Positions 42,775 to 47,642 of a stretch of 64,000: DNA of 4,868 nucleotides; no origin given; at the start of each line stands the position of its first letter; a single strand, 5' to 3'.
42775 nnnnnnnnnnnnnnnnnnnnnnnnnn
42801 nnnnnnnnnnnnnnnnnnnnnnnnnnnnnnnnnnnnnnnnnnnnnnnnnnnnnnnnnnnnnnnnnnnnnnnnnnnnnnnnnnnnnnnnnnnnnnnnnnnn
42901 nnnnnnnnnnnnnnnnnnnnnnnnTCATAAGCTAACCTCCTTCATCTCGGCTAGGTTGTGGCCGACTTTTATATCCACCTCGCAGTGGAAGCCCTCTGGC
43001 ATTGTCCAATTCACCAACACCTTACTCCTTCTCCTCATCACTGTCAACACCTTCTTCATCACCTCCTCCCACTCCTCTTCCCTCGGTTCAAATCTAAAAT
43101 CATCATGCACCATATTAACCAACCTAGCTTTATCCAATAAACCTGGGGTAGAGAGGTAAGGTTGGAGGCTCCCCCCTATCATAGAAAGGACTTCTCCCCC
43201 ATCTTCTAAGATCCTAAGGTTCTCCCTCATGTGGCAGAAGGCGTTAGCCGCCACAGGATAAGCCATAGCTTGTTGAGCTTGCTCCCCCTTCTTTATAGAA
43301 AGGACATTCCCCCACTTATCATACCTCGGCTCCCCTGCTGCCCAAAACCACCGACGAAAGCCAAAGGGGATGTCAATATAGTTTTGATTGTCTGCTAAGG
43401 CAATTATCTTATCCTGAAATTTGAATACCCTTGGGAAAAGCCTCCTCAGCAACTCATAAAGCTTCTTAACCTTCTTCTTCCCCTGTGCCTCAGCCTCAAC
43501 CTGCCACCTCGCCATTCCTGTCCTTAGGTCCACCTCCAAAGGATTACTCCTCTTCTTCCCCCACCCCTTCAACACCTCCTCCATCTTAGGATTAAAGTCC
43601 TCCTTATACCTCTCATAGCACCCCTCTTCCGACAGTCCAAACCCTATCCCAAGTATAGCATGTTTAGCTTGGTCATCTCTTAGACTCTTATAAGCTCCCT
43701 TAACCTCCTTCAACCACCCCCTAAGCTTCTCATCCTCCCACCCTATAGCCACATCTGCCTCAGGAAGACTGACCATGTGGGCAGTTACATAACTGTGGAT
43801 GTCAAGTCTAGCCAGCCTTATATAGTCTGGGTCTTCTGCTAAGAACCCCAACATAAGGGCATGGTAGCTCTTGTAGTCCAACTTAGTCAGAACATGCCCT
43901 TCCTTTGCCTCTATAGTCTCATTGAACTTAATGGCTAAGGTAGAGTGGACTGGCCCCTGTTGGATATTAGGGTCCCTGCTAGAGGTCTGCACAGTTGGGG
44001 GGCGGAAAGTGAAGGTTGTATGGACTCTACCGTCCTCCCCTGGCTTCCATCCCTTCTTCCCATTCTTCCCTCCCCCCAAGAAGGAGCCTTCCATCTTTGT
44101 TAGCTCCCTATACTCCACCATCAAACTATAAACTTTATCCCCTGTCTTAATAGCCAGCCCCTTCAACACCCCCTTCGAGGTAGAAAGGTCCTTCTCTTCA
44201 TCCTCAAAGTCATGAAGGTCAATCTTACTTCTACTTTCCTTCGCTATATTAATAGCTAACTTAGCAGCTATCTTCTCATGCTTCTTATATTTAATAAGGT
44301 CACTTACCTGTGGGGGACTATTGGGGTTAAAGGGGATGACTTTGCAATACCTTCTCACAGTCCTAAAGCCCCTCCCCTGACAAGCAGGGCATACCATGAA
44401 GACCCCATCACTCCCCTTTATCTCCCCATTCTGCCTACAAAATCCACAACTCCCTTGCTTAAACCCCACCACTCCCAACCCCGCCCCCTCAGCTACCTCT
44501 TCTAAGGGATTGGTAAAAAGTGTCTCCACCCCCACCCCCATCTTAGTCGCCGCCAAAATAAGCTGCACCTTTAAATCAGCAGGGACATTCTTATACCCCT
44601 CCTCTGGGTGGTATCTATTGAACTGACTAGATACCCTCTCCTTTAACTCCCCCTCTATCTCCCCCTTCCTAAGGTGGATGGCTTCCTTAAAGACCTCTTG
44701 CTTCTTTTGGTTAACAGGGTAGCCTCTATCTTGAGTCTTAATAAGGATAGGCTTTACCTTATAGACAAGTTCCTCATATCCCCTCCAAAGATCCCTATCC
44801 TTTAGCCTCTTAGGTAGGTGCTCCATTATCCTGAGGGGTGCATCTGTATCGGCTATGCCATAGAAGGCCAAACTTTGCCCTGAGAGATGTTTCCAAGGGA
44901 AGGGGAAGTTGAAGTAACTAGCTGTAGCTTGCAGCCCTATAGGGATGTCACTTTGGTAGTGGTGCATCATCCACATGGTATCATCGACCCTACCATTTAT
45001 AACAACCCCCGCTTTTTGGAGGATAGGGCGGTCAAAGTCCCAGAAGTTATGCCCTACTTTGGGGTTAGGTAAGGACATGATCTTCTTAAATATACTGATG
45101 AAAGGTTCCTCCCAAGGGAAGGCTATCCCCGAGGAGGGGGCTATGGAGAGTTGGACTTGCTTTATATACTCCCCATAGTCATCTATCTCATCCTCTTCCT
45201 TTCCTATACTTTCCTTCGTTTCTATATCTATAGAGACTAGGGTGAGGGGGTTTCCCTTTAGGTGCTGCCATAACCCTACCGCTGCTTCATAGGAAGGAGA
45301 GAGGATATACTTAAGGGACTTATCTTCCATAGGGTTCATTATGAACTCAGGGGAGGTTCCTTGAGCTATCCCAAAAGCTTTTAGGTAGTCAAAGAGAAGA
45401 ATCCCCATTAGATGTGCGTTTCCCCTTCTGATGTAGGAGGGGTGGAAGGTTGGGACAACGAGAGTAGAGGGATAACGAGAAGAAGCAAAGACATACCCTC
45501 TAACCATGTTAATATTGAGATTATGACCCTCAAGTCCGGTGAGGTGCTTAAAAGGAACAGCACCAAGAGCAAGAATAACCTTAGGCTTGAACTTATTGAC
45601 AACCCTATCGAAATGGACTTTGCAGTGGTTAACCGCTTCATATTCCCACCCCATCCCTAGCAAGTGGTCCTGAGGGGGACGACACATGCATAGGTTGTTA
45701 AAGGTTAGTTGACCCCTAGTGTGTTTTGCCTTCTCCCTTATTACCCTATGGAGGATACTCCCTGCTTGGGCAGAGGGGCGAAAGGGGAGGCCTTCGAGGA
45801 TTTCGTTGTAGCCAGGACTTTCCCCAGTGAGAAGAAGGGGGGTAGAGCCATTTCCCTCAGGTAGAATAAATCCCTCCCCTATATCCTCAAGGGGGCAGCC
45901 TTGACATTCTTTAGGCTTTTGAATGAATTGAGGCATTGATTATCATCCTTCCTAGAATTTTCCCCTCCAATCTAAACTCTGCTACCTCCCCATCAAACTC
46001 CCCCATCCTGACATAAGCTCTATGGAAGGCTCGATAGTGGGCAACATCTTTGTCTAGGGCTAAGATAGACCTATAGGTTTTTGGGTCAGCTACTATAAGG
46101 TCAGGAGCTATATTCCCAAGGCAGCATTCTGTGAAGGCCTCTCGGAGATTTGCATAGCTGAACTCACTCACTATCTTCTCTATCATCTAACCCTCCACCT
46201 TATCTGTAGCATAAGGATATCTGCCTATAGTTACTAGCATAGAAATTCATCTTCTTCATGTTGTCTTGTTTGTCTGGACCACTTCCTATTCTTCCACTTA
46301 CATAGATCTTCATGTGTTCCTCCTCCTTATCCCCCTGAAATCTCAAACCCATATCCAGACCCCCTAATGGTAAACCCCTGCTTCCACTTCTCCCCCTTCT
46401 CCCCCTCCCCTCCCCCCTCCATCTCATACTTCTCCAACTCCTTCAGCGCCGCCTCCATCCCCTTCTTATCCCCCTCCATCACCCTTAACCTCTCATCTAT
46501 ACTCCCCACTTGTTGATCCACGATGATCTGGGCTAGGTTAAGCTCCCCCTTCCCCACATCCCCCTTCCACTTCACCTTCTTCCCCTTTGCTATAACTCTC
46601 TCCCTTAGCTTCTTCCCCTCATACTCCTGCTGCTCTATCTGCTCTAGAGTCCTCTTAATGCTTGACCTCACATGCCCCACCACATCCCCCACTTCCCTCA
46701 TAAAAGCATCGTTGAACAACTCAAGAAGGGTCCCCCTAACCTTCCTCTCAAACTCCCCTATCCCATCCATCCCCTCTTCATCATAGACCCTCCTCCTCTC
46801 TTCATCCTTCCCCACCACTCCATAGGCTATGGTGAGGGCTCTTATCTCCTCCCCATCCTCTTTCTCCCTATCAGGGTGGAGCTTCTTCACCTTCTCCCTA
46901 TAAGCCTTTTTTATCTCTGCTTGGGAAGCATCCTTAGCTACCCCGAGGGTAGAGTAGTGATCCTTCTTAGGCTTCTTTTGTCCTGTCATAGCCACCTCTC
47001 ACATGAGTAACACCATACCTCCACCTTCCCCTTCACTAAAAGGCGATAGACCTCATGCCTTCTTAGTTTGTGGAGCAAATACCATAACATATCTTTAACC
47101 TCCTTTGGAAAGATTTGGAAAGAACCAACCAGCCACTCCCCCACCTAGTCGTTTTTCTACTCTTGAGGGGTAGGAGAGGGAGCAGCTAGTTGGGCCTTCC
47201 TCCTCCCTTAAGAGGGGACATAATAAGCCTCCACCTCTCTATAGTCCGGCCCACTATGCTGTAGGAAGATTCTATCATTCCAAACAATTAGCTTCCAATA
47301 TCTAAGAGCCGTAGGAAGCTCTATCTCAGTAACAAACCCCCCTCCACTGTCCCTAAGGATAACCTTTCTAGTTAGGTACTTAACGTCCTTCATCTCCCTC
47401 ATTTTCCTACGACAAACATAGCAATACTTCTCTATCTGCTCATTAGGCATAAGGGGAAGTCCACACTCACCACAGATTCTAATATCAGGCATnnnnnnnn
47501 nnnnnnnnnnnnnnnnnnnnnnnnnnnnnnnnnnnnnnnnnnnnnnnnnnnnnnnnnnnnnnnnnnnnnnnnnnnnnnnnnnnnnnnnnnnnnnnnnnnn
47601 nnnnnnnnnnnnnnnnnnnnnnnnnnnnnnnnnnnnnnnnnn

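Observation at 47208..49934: Translationally coupled module: Pif1-like helicase, stand-alone Spo11/TopoVI-A-like protein, Zn-ribbon protein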

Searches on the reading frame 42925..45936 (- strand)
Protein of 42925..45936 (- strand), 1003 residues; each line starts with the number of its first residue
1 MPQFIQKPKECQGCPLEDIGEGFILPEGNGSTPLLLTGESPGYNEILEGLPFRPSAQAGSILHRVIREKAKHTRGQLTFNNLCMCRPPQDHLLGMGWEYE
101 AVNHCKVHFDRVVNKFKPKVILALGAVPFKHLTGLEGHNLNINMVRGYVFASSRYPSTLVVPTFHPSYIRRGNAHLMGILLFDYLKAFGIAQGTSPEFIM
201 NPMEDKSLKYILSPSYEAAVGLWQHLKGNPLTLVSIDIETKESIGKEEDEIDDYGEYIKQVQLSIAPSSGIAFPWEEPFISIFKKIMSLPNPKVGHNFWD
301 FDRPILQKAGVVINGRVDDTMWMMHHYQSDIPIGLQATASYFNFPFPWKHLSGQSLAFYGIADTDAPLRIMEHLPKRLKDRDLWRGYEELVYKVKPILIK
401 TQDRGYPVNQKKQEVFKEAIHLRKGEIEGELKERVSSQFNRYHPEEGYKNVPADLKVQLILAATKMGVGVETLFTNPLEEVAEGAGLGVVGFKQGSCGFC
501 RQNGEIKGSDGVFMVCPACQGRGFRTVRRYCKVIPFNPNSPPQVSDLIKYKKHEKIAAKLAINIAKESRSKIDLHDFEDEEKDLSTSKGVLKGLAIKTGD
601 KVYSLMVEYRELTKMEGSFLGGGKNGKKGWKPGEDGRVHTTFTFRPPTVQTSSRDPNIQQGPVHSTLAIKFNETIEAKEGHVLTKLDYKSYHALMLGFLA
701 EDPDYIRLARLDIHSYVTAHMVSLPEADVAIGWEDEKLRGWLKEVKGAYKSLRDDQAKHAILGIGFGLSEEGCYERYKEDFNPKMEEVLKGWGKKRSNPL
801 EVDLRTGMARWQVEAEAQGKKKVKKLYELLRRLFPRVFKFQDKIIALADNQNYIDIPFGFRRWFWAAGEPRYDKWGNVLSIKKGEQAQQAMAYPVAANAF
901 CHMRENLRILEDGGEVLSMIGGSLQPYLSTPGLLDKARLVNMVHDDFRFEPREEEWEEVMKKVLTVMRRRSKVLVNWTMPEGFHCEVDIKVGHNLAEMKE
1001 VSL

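Call 34: search_protein_families(library=phrogs, proteins=[window:42925-45936:-], max_evalue=0.001)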
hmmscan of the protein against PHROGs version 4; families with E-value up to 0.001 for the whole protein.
window:42925-45936:- (1003 aa): 3 families
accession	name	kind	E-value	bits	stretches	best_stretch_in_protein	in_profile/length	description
phrog_17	-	DNA, RNA and nucleotide metabolism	3.7e-51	175.3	1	100-1001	549-1236/1445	DNA polymerase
phrog_2573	-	DNA, RNA and nucleotide metabolism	6.3e-08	33.2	1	822-995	115-276/336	DNA polymerase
phrog_5995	-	DNA, RNA and nucleotide metabolism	0.00021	22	0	831-1000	32-180/236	DNA polymerase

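Call 66: search_dna_similar(query=window:42925-45936:-, collection=phages, mode=protein, max_rows=15, max_evalue=1e-20)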
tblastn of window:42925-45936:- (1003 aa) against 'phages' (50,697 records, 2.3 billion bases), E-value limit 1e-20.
No match.

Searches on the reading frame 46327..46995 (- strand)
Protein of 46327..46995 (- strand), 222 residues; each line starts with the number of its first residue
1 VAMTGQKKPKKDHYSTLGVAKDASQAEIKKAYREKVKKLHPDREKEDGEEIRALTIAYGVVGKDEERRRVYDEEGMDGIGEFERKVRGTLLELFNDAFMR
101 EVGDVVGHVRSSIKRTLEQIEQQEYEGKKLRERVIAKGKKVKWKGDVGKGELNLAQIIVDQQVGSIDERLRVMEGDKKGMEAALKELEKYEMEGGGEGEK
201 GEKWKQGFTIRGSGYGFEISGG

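Call 3: search_protein_families(library=pfam, proteins=[window:46327-46995:-], max_evalue=0.1)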
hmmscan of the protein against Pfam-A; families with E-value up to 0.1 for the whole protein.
window:46327-46995:- (222 aa): 3 families
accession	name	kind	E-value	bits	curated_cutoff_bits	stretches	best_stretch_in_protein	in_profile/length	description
PF00226.36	DnaJ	-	4.4e-16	59.2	27.8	1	12-72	1-63/63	DnaJ domain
PF06156.18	YabA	-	0.066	14.2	30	0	102-157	20-76/103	Initiation control protein YabA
PF01519.22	DUF16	-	0.089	13.7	40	0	95-175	32-104/104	Protein of unknown function DUF16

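Call 4: search_protein_families(library=phrogs, proteins=[window:46327-46995:-], max_evalue=0.01)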
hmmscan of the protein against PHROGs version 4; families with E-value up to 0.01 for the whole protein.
window:46327-46995:- (222 aa): 6 families
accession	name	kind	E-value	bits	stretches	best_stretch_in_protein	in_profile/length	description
phrog_14336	-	unknown function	6.6e-15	56.3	1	10-77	3-71/363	-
phrog_9210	-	unknown function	3.1e-09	37.8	1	6-58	144-196/204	-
phrog_11153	-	unknown function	2.2e-07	31.8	1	12-72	6-67/337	-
phrog_2778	-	unknown function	3.4e-05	24.7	1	7-67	31-92/239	-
phrog_13942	-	unknown function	0.00095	19.5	1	14-62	18-65/336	-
phrog_15863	-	unknown function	0.0098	16.2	0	26-64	157-196/312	-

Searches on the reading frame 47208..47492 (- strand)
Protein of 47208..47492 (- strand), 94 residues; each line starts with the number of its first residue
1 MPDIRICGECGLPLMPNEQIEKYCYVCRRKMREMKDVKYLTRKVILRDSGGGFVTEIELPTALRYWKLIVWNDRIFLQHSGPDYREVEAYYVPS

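Call 3: search_protein_families(library=pfam, proteins=[window:47208-47492:-], max_evalue=0.1)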
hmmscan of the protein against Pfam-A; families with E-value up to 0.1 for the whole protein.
window:47208-47492:- (94 aa): 3 families
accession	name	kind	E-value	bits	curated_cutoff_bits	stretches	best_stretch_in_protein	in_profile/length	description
PF06677.18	Auto_anti-p27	-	0.022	15.3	24.1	1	6-27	17-39/40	Sjogren's syndrome/scleroderma autoantigen 1 (Autoantigen p27)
PF13408.12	Zn_ribbon_recom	-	0.051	14.4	25.3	1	6-34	7-36/58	Recombinase zinc beta ribbon domain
PF12773.13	DZR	-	0.058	14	27.3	0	3-31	11-34/45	Double zinc ribbon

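Call 4: search_protein_families(library=phrogs, proteins=[window:47208-47492:-], max_evalue=0.01)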
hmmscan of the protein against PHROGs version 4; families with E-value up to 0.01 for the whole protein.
window:47208-47492:- (94 aa): 0 families

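Call 6: search_protein_families(library=ncbifam, proteins=[window:47208-47492:-], max_evalue=1)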
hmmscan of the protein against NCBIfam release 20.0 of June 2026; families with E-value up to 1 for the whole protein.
window:47208-47492:- (94 aa): 1 family
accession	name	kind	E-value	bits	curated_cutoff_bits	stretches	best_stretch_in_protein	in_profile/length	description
NF001646.0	PRK00420.1-3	equivalog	0.021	15.1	117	1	7-38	23-53/117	hypothetical protein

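Call 7: search_protein_families(library=padloc, proteins=[window:47208-47492:-], max_evalue=1)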
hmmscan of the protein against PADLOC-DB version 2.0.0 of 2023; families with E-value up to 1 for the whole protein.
window:47208-47492:- (94 aa): 1 family
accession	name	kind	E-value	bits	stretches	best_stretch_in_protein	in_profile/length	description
PDLC02425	PprRE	-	0.043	11.2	1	6-54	178-227/340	-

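Call 37: find_homologous_proteins(query=window:47208-47492:-, max_evalue=0.01)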
Query window:47208-47492:- (94 aa): 1 proteins with E <= 0.01 among 1 candidates.
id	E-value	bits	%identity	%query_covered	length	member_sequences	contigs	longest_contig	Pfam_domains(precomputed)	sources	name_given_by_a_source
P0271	7.3e-60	217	100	100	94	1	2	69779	-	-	-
